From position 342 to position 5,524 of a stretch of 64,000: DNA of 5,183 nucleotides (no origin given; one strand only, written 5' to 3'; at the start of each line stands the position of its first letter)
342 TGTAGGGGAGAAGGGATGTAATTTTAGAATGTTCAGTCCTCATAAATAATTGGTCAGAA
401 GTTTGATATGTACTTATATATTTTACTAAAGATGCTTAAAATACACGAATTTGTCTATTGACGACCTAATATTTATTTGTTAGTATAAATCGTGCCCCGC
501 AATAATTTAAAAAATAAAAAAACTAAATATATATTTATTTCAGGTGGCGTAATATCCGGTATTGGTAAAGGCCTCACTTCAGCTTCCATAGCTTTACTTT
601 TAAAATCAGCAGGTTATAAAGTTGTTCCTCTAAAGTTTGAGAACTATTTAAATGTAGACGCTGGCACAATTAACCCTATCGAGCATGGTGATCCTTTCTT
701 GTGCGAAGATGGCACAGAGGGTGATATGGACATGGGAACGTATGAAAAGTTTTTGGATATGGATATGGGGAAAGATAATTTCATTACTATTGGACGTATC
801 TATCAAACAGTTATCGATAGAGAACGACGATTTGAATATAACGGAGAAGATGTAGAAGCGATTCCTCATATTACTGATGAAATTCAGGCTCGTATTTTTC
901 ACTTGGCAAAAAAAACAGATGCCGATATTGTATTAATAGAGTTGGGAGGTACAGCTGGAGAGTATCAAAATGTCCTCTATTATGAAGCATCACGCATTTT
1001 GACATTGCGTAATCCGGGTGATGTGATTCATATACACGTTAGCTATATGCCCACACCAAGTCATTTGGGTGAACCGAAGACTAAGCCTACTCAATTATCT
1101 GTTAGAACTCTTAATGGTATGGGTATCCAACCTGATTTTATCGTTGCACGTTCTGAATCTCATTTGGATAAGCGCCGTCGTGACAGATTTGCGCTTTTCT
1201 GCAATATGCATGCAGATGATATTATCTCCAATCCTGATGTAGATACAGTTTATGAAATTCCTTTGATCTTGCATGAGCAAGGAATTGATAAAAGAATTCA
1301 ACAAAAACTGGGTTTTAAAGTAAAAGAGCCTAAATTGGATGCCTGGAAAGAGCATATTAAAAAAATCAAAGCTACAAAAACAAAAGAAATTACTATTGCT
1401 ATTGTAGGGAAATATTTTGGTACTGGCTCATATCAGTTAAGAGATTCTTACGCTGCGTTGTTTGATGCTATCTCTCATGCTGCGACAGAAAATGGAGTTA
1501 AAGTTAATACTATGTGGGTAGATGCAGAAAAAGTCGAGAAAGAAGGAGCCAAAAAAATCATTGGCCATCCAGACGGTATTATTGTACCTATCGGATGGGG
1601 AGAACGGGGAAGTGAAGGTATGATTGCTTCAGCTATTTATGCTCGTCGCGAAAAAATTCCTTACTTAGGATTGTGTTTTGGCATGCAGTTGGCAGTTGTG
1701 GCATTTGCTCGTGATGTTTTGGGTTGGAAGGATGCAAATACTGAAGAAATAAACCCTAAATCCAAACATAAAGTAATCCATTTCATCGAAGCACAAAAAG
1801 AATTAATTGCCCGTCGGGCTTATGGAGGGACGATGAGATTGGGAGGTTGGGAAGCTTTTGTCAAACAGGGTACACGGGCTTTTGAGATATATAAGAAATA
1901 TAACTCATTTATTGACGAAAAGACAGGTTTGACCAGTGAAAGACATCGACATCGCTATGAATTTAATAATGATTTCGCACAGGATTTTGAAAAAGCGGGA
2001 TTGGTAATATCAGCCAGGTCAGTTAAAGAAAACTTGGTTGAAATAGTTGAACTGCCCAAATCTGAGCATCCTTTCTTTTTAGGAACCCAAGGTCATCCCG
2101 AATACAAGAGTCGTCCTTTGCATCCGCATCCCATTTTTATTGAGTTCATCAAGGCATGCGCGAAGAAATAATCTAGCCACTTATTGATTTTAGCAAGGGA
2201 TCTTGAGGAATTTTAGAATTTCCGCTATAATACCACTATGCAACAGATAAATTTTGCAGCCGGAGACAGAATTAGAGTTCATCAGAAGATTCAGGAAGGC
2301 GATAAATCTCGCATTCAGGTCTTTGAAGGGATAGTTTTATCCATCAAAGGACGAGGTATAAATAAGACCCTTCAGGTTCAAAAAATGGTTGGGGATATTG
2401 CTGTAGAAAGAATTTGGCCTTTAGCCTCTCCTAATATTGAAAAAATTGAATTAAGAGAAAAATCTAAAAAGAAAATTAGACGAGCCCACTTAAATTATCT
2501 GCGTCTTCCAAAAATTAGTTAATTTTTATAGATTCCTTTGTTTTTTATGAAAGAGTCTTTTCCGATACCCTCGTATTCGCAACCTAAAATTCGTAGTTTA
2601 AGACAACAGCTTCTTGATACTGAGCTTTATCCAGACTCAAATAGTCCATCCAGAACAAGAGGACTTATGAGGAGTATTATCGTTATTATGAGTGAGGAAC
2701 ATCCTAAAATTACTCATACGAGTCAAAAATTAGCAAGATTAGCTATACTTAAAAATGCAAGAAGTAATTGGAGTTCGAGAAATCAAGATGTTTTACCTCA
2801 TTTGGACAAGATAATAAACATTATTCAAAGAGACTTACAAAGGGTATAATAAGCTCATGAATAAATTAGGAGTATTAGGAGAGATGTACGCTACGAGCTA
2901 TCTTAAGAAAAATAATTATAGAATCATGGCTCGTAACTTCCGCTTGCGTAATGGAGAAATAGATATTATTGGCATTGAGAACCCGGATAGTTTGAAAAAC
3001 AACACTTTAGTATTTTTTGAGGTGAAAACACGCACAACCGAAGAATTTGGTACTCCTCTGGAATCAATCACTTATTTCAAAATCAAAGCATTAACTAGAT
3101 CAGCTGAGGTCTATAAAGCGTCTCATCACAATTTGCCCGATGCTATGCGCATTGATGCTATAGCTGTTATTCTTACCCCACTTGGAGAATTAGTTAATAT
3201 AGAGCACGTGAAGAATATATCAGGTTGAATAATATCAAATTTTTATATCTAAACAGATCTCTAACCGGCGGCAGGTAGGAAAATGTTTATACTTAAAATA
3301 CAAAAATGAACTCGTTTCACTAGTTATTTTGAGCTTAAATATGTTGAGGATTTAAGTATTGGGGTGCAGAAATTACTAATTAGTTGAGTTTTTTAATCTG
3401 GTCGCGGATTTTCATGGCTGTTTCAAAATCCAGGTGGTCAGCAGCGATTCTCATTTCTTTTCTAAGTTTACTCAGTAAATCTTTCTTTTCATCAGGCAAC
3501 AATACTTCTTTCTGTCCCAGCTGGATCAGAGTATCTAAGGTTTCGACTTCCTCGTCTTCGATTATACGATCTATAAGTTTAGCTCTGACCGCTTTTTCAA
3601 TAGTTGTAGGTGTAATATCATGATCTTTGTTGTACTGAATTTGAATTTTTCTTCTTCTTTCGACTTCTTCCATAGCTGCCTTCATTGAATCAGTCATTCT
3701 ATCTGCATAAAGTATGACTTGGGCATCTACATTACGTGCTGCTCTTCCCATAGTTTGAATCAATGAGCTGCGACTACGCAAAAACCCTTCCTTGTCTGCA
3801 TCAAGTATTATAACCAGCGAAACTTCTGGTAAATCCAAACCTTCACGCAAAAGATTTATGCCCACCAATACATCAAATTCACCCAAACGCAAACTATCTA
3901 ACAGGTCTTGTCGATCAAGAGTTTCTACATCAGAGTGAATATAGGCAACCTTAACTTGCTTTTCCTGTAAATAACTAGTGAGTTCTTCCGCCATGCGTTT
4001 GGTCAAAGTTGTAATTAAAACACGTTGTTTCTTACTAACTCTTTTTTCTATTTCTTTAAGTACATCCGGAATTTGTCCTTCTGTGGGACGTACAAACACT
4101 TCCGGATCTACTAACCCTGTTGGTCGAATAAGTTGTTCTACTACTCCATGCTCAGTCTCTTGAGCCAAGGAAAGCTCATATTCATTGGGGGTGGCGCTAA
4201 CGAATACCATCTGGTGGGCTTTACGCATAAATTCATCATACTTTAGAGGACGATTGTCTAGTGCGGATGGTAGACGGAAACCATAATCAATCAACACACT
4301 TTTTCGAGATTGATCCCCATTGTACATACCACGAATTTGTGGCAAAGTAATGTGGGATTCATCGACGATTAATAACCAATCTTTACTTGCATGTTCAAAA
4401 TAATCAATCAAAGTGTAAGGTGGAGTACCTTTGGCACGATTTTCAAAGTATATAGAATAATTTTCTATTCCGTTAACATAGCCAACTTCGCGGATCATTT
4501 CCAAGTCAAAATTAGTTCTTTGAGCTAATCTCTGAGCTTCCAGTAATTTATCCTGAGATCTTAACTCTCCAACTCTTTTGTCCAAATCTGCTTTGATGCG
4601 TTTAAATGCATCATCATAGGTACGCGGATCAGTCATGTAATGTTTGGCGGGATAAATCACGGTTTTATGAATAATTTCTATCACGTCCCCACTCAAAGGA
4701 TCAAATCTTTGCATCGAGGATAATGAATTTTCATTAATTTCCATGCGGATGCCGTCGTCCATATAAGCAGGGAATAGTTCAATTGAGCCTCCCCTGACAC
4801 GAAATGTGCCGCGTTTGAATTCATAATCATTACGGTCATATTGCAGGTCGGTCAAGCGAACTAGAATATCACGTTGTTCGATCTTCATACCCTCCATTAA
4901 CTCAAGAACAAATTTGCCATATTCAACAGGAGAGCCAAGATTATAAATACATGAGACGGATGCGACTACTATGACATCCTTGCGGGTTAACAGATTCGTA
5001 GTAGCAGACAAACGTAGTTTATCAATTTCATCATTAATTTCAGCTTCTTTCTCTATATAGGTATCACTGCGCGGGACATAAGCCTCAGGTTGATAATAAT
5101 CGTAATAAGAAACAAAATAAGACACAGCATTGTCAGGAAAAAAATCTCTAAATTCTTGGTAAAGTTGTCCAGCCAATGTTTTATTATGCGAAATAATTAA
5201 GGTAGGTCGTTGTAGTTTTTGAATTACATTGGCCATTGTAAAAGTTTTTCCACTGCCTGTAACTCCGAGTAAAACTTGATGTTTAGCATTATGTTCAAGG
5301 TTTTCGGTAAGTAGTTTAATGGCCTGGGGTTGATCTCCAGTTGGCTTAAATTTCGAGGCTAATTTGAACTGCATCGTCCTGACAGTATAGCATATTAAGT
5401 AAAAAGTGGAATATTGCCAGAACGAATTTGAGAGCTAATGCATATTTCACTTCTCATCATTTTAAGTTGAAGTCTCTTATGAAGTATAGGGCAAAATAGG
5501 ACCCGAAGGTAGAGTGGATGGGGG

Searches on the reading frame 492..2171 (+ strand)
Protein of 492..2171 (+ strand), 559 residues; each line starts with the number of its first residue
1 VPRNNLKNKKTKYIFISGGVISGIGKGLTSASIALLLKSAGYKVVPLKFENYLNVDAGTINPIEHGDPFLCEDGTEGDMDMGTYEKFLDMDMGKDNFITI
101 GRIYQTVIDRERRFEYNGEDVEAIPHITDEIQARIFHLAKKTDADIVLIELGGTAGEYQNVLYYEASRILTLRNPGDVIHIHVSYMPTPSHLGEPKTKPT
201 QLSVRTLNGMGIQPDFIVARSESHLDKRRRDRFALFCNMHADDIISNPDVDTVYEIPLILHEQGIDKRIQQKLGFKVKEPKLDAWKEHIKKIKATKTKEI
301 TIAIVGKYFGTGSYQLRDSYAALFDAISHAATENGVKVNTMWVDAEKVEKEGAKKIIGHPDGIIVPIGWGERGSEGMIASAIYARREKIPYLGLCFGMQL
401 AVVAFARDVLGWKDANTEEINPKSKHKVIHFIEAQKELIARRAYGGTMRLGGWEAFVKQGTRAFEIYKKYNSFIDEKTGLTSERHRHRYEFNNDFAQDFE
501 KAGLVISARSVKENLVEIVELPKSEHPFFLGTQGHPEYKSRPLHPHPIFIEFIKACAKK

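Call 81: search_protein_families(library=pfam, proteins=[window:492-2171:+], max_evalue=0.001)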
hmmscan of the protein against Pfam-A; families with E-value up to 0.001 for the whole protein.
window:492-2171:+ (559 aa): 3 families
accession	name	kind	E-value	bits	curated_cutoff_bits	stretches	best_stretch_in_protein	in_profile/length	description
PF06418.20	CTP_synth_N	-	3.1e-96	322.2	26.1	1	12-274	1-264/265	CTP synthase N-terminus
PF00117.34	GATase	-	5.2e-29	101.7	22.8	1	316-554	2-189/190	Glutamine amidotransferase class-I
PF07722.19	Peptidase_C26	-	0.00019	21.7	20.5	0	502-537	186-219/219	Peptidase C26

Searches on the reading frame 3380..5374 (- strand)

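Call 81: search_protein_families(library=pfam, proteins=[window:3380-5374:-], max_evalue=0.001)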
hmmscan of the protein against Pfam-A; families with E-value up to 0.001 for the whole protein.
window:3380-5374:- (664 aa): 6 families
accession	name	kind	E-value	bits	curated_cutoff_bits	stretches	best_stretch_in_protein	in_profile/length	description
PF17757.6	UvrB_inter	-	3.7e-26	91.5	22.9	1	157-246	1-91/91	UvrB interaction domain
PF00271.37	Helicase_C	-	2.9e-22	79.4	23.5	1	440-548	7-109/110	Helicase conserved C-terminal domain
PF12344.14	UvrB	-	2.3e-21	75.8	27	1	555-597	1-43/43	Ultra-violet resistance protein B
PF04851.21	ResIII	-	1.9e-13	51.1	22.5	1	9-83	2-81/164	Type III restriction enzyme, res subunit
PF02151.25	UVR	-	1.6e-10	40.8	21.5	1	631-663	1-33/36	UvrB/uvrC motif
PF00270.35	DEAD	-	1.6e-06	28.4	26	1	14-81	3-71/167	DEAD/DEAH box helicase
